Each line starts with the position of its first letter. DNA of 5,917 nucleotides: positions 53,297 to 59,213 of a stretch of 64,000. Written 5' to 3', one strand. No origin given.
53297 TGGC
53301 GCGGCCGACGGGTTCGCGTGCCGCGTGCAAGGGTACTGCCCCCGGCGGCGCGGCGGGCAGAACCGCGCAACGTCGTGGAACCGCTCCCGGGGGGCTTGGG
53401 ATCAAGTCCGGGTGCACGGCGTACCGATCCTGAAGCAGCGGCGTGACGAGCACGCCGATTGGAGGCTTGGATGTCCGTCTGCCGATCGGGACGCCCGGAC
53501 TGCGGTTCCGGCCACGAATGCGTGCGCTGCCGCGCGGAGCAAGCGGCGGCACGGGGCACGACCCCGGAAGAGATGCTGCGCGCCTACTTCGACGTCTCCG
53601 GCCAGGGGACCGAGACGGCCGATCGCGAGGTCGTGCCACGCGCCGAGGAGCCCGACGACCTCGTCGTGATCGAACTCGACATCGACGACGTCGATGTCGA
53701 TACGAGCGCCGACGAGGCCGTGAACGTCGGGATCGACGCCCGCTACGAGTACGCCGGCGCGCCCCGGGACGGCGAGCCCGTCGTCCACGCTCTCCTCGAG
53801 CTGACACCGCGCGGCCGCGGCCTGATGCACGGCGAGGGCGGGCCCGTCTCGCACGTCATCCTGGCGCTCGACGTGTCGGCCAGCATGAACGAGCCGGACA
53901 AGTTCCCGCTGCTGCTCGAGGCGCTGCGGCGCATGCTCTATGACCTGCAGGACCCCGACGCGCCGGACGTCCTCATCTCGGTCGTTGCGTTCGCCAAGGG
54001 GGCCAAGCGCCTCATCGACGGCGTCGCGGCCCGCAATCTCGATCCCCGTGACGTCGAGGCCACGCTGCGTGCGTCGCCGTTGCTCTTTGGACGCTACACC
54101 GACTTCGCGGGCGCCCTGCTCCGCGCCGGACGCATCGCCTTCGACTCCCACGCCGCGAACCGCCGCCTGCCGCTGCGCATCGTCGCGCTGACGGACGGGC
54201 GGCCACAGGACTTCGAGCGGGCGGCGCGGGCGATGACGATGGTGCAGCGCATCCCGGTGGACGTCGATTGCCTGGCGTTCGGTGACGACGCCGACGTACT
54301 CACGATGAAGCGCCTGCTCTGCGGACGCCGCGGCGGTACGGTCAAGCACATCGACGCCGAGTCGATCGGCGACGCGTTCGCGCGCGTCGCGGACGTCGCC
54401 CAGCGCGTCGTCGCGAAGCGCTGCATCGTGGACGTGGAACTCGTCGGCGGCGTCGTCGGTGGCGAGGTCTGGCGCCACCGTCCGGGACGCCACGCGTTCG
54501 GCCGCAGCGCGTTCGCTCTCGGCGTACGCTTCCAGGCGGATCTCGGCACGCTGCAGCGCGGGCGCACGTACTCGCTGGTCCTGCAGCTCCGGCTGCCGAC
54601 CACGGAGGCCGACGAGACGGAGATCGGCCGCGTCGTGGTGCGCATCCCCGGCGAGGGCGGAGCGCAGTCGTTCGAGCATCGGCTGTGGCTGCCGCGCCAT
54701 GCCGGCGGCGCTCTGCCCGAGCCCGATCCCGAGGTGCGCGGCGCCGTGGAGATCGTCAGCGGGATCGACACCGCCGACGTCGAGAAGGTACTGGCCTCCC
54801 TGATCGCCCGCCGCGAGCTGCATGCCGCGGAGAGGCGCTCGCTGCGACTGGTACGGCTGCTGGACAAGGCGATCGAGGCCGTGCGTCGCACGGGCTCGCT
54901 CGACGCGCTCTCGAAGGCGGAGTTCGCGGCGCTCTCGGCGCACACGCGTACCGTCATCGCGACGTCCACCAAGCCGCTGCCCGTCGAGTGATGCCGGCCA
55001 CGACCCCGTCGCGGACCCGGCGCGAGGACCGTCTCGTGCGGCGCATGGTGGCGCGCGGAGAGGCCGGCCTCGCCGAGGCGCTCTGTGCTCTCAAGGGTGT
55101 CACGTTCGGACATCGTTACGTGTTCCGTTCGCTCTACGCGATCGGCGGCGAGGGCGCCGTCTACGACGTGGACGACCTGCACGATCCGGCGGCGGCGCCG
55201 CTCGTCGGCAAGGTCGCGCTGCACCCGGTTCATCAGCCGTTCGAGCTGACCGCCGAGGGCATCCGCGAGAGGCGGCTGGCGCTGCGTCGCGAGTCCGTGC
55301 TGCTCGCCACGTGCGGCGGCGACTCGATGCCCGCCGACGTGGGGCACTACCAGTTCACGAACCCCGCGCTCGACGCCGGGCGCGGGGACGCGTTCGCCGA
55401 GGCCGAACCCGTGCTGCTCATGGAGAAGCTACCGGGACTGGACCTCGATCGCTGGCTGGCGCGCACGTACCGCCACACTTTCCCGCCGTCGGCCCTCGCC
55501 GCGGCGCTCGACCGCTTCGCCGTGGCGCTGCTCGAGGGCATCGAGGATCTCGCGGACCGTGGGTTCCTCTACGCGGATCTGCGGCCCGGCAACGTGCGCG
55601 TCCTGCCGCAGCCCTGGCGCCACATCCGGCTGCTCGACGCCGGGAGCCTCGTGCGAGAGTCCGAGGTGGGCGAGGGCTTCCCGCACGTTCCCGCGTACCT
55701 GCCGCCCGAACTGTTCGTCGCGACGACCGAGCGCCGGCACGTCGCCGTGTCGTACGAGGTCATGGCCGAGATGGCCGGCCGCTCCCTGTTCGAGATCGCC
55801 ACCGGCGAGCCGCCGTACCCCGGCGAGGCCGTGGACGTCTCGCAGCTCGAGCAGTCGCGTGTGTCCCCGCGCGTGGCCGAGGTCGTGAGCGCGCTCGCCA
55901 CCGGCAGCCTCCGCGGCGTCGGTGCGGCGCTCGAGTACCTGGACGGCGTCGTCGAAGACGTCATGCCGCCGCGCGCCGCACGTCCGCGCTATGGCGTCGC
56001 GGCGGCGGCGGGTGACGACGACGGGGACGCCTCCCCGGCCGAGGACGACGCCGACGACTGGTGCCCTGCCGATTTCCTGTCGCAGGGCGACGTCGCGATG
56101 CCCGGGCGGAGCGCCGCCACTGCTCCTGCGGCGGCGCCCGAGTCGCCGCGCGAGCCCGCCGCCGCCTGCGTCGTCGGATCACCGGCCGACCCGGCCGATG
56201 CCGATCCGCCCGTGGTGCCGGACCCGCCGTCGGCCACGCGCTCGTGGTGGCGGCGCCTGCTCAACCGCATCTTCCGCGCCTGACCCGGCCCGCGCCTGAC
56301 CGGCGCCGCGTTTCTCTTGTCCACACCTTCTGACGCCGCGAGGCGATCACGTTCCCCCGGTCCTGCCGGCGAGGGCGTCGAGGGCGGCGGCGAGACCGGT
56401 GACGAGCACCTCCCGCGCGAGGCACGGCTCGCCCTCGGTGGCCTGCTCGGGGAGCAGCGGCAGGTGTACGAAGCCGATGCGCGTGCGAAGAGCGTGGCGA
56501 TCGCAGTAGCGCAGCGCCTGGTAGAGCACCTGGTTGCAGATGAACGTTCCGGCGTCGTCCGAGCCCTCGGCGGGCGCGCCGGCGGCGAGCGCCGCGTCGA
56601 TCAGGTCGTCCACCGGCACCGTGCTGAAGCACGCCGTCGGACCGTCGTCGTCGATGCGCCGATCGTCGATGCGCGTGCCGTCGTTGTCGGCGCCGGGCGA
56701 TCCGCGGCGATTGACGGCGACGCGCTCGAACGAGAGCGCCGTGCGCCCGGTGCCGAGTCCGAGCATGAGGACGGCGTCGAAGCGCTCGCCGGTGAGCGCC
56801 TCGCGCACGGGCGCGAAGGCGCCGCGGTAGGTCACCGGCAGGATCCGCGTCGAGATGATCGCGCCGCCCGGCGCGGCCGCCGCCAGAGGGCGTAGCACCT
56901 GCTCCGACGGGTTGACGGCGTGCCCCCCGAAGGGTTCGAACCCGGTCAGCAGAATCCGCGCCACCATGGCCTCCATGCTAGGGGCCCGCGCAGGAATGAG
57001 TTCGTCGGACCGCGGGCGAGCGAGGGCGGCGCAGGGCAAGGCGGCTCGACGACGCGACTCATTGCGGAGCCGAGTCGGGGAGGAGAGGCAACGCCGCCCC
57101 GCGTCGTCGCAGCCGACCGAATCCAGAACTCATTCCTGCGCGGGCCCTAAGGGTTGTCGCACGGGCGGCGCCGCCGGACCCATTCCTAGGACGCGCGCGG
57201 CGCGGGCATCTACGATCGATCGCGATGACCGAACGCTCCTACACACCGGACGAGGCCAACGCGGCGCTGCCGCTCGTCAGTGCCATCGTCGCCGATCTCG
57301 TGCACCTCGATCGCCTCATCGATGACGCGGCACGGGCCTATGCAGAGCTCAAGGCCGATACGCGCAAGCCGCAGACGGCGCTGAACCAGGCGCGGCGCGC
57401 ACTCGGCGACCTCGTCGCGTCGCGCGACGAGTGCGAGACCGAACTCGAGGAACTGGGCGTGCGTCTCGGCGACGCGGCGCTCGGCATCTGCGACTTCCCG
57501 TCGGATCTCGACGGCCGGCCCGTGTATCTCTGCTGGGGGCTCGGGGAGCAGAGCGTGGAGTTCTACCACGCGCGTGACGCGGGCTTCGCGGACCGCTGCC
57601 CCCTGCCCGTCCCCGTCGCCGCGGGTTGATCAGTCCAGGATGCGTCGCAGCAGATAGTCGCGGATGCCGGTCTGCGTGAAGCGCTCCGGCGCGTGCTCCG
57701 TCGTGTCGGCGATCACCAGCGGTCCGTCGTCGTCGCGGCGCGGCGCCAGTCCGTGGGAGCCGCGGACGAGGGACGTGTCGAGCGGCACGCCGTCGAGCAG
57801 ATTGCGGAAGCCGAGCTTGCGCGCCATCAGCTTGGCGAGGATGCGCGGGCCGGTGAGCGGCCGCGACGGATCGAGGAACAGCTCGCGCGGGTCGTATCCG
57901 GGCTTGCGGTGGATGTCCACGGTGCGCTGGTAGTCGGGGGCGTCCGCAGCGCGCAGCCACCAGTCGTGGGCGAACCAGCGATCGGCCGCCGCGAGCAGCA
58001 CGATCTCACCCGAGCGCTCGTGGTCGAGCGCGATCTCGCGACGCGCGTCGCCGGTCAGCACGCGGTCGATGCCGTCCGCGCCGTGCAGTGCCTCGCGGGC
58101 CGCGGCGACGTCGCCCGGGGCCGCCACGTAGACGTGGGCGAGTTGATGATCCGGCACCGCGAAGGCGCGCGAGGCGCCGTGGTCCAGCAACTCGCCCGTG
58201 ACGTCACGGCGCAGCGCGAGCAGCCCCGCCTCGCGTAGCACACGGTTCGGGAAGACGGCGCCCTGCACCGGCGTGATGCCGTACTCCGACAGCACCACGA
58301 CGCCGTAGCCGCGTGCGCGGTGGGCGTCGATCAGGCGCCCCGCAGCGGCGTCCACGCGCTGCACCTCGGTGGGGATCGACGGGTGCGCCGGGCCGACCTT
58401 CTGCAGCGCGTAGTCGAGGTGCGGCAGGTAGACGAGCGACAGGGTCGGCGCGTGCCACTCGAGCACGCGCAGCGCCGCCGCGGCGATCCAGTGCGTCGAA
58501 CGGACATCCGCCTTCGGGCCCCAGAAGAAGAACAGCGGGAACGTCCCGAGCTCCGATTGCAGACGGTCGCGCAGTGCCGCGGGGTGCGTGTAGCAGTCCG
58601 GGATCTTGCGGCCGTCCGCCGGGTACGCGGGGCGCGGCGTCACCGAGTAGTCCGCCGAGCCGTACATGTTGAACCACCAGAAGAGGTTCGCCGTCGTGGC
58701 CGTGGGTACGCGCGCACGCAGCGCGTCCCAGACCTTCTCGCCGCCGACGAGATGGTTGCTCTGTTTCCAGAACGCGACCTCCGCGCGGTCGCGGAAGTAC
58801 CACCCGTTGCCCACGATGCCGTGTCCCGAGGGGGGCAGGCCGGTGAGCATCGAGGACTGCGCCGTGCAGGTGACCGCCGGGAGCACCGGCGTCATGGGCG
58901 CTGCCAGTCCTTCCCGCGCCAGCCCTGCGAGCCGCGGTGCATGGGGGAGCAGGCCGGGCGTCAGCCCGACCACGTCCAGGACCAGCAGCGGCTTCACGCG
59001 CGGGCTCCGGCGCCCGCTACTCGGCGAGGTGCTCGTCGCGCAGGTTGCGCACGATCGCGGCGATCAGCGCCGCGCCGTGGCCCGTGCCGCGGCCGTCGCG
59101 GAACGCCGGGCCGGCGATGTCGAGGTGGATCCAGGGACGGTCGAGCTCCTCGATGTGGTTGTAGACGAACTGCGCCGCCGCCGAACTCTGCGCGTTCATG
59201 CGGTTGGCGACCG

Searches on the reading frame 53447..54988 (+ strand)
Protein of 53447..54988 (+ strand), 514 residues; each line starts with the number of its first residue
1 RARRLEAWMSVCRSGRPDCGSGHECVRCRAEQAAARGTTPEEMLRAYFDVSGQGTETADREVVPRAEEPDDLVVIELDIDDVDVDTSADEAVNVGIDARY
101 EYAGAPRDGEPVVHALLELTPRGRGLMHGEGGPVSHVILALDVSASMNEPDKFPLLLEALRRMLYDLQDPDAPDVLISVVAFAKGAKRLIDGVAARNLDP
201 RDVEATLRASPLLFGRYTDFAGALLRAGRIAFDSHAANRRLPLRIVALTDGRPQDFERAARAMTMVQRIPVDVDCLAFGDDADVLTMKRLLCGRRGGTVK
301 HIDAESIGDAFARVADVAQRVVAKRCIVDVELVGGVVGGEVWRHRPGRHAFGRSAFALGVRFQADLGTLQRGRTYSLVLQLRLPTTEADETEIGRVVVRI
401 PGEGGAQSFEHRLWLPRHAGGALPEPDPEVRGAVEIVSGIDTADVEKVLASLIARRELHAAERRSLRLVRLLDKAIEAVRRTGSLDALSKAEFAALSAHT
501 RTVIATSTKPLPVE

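Call 66: search_protein_families(library=pfam, proteins=[window:53447-54988:+], max_evalue=0.0001)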
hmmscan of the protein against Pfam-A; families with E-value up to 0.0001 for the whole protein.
window:53447-54988:+ (514 aa): 2 families
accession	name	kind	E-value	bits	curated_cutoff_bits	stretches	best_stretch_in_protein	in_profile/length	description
PF00092.34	VWA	-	2.8e-08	34.6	23.8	1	137-295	2-155/174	von Willebrand factor type A domain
PF13519.12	VWA_2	-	6.7e-08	33.6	27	1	137-251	1-106/107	von Willebrand factor type A domain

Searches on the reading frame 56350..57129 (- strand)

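Call 66: search_protein_families(library=pfam, proteins=[window:56350-57129:-], max_evalue=0.0001)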
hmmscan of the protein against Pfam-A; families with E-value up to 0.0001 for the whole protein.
window:56350-57129:- (260 aa): 1 family
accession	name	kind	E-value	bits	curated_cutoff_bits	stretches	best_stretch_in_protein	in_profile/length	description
PF01470.22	Peptidase_C15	-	1.4e-49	169.3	22.7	1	58-253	2-201/204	Pyroglutamyl peptidase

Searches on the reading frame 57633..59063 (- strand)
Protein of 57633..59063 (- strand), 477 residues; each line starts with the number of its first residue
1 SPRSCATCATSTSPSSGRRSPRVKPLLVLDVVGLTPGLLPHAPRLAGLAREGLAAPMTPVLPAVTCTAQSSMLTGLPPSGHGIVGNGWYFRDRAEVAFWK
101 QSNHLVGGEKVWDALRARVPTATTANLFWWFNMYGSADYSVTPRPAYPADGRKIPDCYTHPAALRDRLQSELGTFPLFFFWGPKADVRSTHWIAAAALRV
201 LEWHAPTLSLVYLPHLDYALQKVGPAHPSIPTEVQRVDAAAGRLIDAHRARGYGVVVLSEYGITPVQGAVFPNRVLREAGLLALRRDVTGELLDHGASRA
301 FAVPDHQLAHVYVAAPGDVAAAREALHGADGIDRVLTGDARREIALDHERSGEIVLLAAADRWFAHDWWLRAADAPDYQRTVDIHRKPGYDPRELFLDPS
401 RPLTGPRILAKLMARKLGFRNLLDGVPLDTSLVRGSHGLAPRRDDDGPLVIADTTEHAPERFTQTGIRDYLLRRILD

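Call 66: search_protein_families(library=pfam, proteins=[window:57633-59063:-], max_evalue=0.0001)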
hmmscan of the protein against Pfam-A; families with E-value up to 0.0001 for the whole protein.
window:57633-59063:- (477 aa): 1 family
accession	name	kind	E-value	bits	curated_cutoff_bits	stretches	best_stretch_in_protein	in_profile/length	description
PF01663.27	Phosphodiest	-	2.4e-59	202.1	23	1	26-391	1-342/342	Type I phosphodiesterase / nucleotide pyrophosphatase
